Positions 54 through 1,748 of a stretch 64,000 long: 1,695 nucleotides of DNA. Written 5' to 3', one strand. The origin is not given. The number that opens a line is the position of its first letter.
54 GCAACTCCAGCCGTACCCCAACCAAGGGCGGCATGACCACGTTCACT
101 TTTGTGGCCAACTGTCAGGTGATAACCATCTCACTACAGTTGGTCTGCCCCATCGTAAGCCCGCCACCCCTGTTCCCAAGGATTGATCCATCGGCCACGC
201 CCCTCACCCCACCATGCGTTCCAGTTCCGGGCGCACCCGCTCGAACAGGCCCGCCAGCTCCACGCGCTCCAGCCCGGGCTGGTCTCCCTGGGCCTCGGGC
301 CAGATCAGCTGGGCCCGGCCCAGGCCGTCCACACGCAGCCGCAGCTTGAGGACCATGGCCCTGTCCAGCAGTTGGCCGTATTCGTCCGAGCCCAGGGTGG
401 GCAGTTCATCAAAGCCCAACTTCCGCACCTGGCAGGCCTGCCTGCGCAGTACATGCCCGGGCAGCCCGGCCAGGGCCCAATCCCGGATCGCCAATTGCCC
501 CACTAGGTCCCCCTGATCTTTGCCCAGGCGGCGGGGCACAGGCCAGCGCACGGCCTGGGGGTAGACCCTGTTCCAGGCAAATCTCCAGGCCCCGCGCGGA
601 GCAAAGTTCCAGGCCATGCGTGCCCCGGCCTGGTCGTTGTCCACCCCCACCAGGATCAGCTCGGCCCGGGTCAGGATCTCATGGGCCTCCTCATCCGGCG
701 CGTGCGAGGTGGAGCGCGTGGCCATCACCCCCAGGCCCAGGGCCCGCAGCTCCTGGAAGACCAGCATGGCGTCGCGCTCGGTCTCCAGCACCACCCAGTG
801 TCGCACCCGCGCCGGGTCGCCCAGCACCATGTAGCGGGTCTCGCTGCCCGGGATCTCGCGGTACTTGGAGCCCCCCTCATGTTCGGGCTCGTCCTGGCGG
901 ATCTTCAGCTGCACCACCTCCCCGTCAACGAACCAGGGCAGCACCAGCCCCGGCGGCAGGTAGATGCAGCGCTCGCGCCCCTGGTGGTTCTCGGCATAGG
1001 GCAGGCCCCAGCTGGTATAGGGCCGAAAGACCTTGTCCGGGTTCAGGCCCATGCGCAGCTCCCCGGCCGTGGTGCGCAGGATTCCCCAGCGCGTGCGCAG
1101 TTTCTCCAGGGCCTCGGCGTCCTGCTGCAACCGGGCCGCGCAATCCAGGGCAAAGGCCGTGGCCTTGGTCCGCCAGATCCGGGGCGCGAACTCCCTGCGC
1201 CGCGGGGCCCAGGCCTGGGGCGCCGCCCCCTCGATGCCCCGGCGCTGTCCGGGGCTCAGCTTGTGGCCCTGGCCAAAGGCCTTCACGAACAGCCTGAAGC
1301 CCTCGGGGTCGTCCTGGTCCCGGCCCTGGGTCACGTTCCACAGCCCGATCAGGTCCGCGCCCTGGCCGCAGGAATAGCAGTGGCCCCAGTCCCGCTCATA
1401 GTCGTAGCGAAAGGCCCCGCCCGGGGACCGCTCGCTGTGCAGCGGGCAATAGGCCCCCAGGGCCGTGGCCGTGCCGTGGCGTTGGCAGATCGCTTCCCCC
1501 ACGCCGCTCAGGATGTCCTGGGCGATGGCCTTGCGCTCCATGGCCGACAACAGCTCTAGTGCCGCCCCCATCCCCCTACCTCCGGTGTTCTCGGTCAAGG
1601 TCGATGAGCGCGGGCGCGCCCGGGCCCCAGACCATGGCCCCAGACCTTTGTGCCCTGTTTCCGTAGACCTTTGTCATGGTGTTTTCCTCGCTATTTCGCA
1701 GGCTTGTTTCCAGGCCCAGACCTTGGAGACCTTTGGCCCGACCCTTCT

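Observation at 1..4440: Right-end replication module of a P4-like integrative element, truncated by the window edge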

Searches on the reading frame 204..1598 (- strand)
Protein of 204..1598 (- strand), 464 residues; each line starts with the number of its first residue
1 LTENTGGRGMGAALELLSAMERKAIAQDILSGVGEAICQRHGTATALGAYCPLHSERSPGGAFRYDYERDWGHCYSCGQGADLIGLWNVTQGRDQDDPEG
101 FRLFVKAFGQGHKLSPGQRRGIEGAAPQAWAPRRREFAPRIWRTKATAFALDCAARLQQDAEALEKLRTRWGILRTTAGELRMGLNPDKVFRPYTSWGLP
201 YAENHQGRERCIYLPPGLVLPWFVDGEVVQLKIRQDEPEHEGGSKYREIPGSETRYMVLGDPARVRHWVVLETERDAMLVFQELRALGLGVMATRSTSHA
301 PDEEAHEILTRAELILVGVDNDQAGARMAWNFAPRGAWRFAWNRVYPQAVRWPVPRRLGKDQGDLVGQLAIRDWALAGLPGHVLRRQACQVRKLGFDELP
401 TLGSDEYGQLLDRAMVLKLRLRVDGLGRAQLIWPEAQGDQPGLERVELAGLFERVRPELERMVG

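Call 5: search_protein_families(library=pfam, proteins=[window:204-1598:-], max_evalue=0.01)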
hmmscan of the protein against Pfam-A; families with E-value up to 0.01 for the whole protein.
window:204-1598:- (464 aa): 1 family
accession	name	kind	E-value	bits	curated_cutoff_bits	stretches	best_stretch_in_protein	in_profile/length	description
PF01807.25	Zn_ribbon_DnaG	-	0.00011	22.3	24.9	1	43-86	28-69/98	CHC2 zinc finger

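Call 9: find_encoding_contigs(protein=window:204-1571:-, flank=10000, max_places=6)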
Protein window:204-1571:- (455 aa): 2 contigs read that carry it; 2 places shown.
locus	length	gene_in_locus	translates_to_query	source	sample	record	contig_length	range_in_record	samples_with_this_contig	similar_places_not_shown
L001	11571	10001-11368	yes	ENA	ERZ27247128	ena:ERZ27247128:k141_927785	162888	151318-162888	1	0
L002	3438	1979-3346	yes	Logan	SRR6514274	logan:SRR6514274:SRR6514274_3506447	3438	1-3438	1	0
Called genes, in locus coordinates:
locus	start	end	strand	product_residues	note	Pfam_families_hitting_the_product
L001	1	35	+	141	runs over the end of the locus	-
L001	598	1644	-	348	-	PF11744:ALMT, PF04632:FUSC, PF06081:ArAE_1, PF13515:FUSC_2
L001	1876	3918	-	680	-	PF12796:Ank_2, PF00023:Ank (weak), PF12796:Ank_2, PF13637:Ank_4 (weak), PF12796:Ank_2, PF00023:Ank (weak), PF12796:Ank_2, PF12796:Ank_2, +7 more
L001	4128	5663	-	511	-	PF00583:Acetyltransf_1 (weak), PF00795:CN_hydrolase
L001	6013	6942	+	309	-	-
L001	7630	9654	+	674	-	PF08706:D5_N, PF19263:DUF5906 (weak)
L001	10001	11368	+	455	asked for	-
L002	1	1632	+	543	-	?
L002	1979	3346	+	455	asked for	-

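Call 12: find_homologous_proteins(query=window:204-1571:-)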
Query window:204-1571:- (455 aa): 9 proteins with E <= 0.001 among 8000 candidates.
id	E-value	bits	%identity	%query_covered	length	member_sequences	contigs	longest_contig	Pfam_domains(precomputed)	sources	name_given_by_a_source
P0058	0.0e+0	1053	100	100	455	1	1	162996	-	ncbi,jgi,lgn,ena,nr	ncbi:MAG: hypothetical protein KKE73_08575 [Proteobacteria bacterium]|nr:hypothetical protein [Pseud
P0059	3.5e-163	562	58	100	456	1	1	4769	-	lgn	-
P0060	2.8e-158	546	55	100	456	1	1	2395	-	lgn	-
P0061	2.7e-89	318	46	84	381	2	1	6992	PF01807.26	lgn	-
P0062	3.6e-89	318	44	84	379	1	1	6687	PF01807.26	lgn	-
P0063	4.6e-83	298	43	84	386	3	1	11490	PF01807.26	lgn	-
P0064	1.2e-77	280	42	83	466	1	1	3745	-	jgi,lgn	-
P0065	1.2e-74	270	42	83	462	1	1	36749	-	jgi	jgi:hypothetical protein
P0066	2.5e-63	233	37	82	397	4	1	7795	-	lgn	-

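Call 15: find_encoding_contigs(protein=P0065, flank=10000, max_places=3)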
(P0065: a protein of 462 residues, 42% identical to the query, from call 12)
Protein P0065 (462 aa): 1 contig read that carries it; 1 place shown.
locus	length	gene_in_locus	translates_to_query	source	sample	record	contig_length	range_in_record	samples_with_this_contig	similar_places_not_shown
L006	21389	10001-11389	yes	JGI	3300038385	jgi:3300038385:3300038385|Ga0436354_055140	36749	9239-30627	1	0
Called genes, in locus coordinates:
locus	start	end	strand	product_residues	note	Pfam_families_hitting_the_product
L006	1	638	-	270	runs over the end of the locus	PF13479:AAA_24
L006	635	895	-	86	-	-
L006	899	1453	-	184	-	-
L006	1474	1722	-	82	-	-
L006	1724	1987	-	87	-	-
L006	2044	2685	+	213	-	PF00717:Peptidase_S24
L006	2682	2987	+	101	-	-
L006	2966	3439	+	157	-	PF00565:SNase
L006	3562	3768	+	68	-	-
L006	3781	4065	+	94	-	-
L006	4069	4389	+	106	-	PF21779:DUF6874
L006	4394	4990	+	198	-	-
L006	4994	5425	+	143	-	-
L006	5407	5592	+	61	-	-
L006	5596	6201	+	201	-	-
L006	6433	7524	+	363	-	PF00589:Phage_integrase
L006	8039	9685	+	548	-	PF08706:D5_N, PF19263:DUF5906 (weak)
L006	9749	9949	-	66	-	-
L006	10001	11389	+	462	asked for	-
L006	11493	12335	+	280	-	-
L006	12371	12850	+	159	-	-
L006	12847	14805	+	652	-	PF05876:GpA_ATPase, PF20454:GpA_nuclease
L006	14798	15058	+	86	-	PF26040:Zn_ribbon_CLPX_N (faint)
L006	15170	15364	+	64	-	-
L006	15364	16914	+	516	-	PF05136:Phage_portal_2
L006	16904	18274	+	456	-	PF00574:CLP_protease (faint), PF25145:NfeD1b_N (weak), PF01343:Peptidase_S49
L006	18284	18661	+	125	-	-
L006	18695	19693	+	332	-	-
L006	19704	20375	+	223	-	-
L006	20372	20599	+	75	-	-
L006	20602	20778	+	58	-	-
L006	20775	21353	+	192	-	PF00959:Phage_lysozyme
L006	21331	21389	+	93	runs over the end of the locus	-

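Call 21: find_encoding_contigs(protein=P0059, flank=10000, max_places=3)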
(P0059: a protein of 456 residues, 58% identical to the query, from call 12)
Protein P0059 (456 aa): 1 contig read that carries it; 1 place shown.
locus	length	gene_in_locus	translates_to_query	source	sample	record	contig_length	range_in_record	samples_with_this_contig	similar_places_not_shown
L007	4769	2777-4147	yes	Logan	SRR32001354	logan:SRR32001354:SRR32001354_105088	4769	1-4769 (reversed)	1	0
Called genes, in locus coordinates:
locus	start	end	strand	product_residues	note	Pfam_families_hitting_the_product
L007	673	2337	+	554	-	PF08706:D5_N, PF19263:DUF5906 (weak)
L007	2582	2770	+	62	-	-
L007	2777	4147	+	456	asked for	-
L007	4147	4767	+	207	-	?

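Call 22: find_encoding_contigs(protein=P0063, flank=10000, max_places=3)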
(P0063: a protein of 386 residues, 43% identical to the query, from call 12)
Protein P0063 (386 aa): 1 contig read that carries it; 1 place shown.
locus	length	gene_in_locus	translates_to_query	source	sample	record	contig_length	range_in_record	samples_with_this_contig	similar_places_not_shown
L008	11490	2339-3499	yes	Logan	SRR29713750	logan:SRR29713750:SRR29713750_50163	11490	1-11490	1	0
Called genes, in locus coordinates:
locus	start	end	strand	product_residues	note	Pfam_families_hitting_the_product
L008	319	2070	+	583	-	PF08706:D5_N, PF19263:DUF5906 (weak)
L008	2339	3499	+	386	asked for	PF01807:Zn_ribbon_DnaG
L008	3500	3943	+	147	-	-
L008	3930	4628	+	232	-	-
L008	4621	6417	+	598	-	PF05876:GpA_ATPase, PF20454:GpA_nuclease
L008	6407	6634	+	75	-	-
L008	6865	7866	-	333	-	-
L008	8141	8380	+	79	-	-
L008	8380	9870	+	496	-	PF05136:Phage_portal_2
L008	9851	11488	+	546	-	?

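Call 23: find_encoding_contigs(protein=P0061, flank=10000, max_places=3)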
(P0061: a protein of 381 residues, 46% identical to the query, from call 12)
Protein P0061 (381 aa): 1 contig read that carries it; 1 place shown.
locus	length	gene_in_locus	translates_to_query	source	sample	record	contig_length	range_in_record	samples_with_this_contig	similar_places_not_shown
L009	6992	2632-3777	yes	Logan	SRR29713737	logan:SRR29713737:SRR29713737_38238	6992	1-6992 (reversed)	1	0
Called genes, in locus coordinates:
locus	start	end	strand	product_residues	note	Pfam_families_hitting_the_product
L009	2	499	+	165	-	?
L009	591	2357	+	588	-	PF08706:D5_N, PF19263:DUF5906 (weak)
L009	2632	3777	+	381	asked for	PF01807:Zn_ribbon_DnaG (weak)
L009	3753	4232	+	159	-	-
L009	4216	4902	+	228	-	-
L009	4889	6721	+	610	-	PF05876:GpA_ATPase, PF20454:GpA_nuclease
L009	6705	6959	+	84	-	-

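Call 42: find_related_loci(query=window:204-1571:-, collection=viral_contigs, flank=10000)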
Query window:204-1571:- (455 aa) in viral_contigs; peptide patterns used: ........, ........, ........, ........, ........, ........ (x = any residue, [..] = any of these).
8 stretches matched a pattern; 2 encode a relative of the query (tblastn E <= 1e-3); 2 distinct loci.
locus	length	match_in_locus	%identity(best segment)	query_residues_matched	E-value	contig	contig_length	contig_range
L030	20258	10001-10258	34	304-381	2e-4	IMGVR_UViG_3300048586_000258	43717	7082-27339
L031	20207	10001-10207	38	306-360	5e-4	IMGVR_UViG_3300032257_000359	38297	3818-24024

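Call 48: search_protein_families(library=phrogs, proteins=[window:204-1571:-], max_evalue=0.001)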
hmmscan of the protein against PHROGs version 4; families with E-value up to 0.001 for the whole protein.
window:204-1571:- (455 aa): 2 families
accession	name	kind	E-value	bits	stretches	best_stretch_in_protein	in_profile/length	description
phrog_47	-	DNA, RNA and nucleotide metabolism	3.2e-10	40.2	1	41-320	54-291/947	DNA primase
phrog_6444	-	DNA, RNA and nucleotide metabolism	7e-05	22.8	1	40-76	38-72/577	DNA primase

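Call 49: search_protein_families(library=ncbifam, proteins=[window:204-1571:-], max_evalue=0.01)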
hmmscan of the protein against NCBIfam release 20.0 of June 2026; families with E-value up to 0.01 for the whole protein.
window:204-1571:- (455 aa): 1 family
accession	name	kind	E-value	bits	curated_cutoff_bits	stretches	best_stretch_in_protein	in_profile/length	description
TIGR01391.1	dnaG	equivalog_domain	0.0015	17.5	283.6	0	40-77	35-70/414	DNA primase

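Call 51: search_solved_structures(query=A1, max_evalue=1, show_alignments=2)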
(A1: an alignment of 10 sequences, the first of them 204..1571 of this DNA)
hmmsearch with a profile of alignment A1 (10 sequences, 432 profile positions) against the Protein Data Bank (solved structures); distinct sequences matched with E-value up to 1: 3.
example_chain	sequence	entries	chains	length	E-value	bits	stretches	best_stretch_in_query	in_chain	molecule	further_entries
2au3_A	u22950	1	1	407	0.00015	24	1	27-104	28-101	DNA primase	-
1d0q_A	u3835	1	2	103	0.00085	21.6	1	27-68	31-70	DNA PRIMASE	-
5yb2_E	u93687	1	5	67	0.9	11.6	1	142-180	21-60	Envelope glycoprotein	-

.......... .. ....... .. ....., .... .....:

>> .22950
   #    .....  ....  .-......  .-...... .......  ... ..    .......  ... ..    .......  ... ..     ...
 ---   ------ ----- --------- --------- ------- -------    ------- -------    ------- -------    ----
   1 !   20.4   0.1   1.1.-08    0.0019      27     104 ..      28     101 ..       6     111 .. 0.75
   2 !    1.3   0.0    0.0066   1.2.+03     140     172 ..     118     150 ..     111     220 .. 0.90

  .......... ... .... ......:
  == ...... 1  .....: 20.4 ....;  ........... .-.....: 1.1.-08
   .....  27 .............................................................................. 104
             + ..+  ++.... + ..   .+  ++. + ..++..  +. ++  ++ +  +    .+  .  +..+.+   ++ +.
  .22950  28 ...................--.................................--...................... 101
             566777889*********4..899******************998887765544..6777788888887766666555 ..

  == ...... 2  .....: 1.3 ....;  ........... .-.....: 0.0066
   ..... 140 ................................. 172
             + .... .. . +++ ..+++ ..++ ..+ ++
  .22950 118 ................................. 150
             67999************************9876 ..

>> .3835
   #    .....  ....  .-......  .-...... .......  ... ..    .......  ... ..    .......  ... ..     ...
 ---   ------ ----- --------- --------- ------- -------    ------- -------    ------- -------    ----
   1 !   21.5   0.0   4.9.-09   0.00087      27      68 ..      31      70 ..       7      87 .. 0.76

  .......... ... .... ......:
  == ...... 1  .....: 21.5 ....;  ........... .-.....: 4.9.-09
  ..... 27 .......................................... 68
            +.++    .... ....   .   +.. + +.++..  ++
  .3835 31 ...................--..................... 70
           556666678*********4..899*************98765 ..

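Call 63: search_protein_families(library=phrogs, proteins=[L007:4147-4767:+, L006:11493-12335:+, L006:12371-12850:+, L008:3500-3943:+, L008:3930-4628:+, L006:6433-7524:+], max_evalue=0.001)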
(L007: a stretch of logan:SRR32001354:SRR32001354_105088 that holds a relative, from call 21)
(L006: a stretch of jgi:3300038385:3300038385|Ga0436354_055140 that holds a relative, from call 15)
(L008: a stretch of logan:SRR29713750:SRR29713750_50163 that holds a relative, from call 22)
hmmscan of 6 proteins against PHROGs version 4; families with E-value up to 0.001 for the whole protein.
L007:4147-4767:+ (207 aa): 1 family
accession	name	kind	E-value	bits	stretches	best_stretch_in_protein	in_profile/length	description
phrog_57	-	head and packaging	5.7e-07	30.6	1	141-203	83-145/199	terminase small subunit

L006:11493-12335:+ (280 aa): 2 families
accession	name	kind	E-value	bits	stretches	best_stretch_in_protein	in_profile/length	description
phrog_57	-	head and packaging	1.9e-09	38.6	1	95-188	71-152/199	terminase small subunit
phrog_141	-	head and packaging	1.3e-05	25.6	1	114-165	75-121/183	terminase small subunit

L006:12371-12850:+ (159 aa): 0 families

L008:3500-3943:+ (147 aa): 0 families

L008:3930-4628:+ (232 aa): 1 family
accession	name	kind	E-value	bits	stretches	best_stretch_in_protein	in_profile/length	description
phrog_57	-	head and packaging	1e-05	26.5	1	37-156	29-151/199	terminase small subunit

L006:6433-7524:+ (363 aa): 2 families
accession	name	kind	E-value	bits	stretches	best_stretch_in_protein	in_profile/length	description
phrog_1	-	integration and excision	1.6e-41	144.3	1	4-347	132-455/611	integrase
phrog_216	-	integration and excision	1.7e-20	74.3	1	173-325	75-225/301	integrase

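Call 64: predict_structure(alignment_id=A2)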
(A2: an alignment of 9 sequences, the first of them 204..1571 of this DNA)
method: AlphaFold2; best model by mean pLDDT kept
length: 455 residues; sequences in the alignment: 9
mean_pLDDT: 76.9   pTM: 0.56
mean pLDDT of the five models: 76.9, 72.1, 70.6, 69.7, 69.2
residues with pLDDT >= 90: 106; 70-90: 225; 50-70: 74; < 50: 50
segments of 3 or more residues with pLDDT < 50: 49-51, 116-118, 327-337, 386-394, 417-438
pLDDT, mean of each block of 10 residues (from residue 1): 70 89 83 86 66 79 85 90 82 82 63 52 61 93 97 94 92 94 85 75 90 93 86 80 88 89 92 88 85 83 86 73 50 52 86 87 86 71 47 54 71 55 36 42 71 80
secondary structure, 60 per line:
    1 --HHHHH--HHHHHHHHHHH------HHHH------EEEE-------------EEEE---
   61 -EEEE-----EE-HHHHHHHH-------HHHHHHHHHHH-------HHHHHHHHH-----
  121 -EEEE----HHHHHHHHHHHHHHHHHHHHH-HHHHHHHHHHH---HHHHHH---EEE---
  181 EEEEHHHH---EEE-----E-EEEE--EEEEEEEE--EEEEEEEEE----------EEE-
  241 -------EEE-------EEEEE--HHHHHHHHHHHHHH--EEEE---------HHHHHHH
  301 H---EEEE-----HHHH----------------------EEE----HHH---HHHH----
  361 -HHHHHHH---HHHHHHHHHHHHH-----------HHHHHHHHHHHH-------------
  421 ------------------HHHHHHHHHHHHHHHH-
elements in order: H3-7 H10-20 H27-30 E37-40 E54-57 E62-65 H74-81 H89-99 H107-115 E122-125 H130-150 H152-162 H166-171 E175-177 E181-184 H185-188 E192-194 E202-205 E208-215 E218-226 E237-239 E248-250 E258-262 H265-278 E281-284 H294-301 E305-308 H314-317 E340-342 H353-356 H362-368 H372-384 H396-407 H439-454
